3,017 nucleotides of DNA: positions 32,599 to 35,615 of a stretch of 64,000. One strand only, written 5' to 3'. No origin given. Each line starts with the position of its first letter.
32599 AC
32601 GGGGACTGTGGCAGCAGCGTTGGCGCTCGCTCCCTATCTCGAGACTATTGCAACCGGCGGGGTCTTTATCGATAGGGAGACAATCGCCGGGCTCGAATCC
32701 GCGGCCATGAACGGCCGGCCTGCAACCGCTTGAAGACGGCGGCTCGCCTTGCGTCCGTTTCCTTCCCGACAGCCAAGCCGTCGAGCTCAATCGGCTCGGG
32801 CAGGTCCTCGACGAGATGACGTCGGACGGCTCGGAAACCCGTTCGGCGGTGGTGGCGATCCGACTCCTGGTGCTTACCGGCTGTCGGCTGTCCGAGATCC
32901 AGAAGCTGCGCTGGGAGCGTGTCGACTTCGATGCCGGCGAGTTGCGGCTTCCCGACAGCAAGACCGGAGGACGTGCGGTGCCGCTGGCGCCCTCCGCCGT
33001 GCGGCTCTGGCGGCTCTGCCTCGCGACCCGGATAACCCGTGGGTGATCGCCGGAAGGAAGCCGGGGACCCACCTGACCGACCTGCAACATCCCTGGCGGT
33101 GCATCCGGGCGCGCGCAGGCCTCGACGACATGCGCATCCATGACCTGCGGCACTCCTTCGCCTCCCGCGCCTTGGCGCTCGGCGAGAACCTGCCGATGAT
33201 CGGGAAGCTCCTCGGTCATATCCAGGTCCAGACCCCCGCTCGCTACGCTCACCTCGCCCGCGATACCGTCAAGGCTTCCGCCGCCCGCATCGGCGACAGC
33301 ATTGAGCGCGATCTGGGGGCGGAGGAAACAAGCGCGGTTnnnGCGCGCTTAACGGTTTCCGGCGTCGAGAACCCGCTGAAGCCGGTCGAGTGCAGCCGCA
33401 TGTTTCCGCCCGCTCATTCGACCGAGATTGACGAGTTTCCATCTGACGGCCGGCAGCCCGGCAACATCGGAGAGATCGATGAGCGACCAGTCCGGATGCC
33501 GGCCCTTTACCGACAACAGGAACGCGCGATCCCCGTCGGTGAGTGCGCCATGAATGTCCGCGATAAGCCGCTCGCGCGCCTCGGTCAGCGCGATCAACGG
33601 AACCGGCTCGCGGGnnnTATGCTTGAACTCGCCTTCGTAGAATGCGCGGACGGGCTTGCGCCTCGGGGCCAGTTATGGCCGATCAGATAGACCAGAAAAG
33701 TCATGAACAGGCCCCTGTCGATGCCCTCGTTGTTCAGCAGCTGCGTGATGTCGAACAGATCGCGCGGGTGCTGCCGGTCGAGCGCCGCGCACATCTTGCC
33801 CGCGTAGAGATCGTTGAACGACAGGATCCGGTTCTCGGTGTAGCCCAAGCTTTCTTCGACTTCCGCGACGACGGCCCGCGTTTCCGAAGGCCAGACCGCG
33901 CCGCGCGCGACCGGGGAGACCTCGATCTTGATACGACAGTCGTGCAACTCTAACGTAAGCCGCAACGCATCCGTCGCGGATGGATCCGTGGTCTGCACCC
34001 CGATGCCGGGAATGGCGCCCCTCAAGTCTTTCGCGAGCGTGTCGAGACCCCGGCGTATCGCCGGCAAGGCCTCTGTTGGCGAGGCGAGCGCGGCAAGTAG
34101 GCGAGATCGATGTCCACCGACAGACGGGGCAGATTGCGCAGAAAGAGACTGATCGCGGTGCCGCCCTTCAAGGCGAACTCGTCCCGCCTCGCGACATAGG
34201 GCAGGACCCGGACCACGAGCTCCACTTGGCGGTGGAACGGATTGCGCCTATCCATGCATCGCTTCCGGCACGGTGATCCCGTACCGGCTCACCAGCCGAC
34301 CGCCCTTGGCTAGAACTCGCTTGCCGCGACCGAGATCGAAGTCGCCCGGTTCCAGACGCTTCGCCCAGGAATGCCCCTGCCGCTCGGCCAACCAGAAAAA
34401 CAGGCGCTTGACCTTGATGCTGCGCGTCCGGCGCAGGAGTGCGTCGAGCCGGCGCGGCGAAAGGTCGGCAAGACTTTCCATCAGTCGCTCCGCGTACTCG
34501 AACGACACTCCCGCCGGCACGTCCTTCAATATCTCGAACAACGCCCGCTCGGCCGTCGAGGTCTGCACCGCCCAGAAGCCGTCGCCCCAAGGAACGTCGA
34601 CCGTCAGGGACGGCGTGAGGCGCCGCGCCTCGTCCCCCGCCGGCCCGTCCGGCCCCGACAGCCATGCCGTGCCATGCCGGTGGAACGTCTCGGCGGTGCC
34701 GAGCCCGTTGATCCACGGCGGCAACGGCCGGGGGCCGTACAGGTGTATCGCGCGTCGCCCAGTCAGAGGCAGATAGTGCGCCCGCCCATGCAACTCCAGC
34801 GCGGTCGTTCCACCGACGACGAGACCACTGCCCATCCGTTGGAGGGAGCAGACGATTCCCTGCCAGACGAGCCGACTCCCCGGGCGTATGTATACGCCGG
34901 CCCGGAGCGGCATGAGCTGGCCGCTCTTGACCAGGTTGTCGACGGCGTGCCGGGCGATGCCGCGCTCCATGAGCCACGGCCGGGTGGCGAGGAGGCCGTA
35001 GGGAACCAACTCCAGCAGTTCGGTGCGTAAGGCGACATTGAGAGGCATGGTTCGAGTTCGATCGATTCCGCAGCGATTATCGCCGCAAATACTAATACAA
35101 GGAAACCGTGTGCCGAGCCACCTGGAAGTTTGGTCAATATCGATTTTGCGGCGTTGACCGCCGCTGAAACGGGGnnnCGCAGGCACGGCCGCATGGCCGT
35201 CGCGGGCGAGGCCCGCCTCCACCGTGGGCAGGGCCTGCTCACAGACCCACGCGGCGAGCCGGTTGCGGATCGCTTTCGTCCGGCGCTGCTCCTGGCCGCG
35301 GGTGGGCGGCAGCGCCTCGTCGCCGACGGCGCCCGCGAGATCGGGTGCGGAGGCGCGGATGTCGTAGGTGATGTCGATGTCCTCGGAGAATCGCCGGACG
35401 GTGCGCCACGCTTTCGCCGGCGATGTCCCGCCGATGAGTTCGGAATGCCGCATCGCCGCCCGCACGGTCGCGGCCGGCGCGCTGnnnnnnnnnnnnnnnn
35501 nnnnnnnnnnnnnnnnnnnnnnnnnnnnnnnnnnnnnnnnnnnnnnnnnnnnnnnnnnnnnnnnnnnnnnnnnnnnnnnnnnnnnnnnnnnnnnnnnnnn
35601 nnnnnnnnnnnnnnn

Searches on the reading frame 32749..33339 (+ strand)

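Call 87: search_protein_families(library=pfam, proteins=[window:32749-33339:+], max_evalue=0.001)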
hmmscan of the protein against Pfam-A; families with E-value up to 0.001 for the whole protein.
window:32749-33339:+ (197 aa): 1 family
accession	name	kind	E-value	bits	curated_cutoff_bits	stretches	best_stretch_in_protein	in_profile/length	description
PF00589.27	Phage_integrase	-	1.4e-09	38.4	27.1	1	92-170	89-169/172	Phage integrase family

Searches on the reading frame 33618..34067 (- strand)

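Call 87: search_protein_families(library=pfam, proteins=[window:33618-34067:-], max_evalue=0.001)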
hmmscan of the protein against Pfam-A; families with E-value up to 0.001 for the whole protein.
window:33618-34067:- (150 aa): 1 family
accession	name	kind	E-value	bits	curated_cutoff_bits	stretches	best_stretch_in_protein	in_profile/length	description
PF08843.17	AbiEii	-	2.4e-16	60.8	22.5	1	23-133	71-191/238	Nucleotidyl transferase AbiEii toxin, Type IV TA system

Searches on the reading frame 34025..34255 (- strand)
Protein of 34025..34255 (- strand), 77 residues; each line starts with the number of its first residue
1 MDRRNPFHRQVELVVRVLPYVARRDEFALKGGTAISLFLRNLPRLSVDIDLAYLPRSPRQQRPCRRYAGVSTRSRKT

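Call 87: search_protein_families(library=pfam, proteins=[window:34025-34255:-], max_evalue=0.001)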
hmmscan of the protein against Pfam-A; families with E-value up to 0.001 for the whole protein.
window:34025-34255:- (77 aa): 1 family
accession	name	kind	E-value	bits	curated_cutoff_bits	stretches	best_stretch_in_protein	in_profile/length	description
PF08843.17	AbiEii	-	1.2e-11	45.5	22.5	1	15-58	4-47/238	Nucleotidyl transferase AbiEii toxin, Type IV TA system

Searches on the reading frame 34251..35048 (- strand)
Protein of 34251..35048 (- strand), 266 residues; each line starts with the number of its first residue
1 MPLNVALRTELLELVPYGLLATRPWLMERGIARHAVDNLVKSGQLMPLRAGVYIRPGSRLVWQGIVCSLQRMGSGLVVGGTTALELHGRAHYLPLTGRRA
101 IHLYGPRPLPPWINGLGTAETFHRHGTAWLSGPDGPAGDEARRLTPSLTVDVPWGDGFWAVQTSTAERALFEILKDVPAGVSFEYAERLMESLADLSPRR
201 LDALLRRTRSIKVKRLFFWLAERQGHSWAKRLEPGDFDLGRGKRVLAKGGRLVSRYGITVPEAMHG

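Call 87: search_protein_families(library=pfam, proteins=[window:34251-35048:-], max_evalue=0.001)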
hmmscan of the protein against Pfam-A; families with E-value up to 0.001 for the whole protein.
window:34251-35048:- (266 aa): 3 families
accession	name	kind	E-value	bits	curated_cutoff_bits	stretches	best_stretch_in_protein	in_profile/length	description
PF11459.13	AbiEi_3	-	8.5e-37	126.6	26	1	100-261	3-157/157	Transcriptional regulator, AbiEi antitoxin, Type IV TA system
PF17194.10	AbiEi_3_N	-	5.8e-20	71.6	26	1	10-95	7-93/93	Transcriptional regulator, AbiEi antitoxin N-terminal domain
PF13338.12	AbiEi_4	-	0.00074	20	25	0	26-56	19-49/49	Transcriptional regulator, AbiEi antitoxin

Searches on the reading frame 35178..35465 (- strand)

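Call 87: search_protein_families(library=pfam, proteins=[window:35178-35465:-], max_evalue=0.001)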
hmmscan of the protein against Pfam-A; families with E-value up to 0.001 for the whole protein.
window:35178-35465:- (96 aa): 1 family
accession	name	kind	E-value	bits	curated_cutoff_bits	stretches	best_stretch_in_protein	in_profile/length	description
PF08843.17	AbiEii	-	5.4e-06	26.9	22.5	1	10-83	17-69/238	Nucleotidyl transferase AbiEii toxin, Type IV TA system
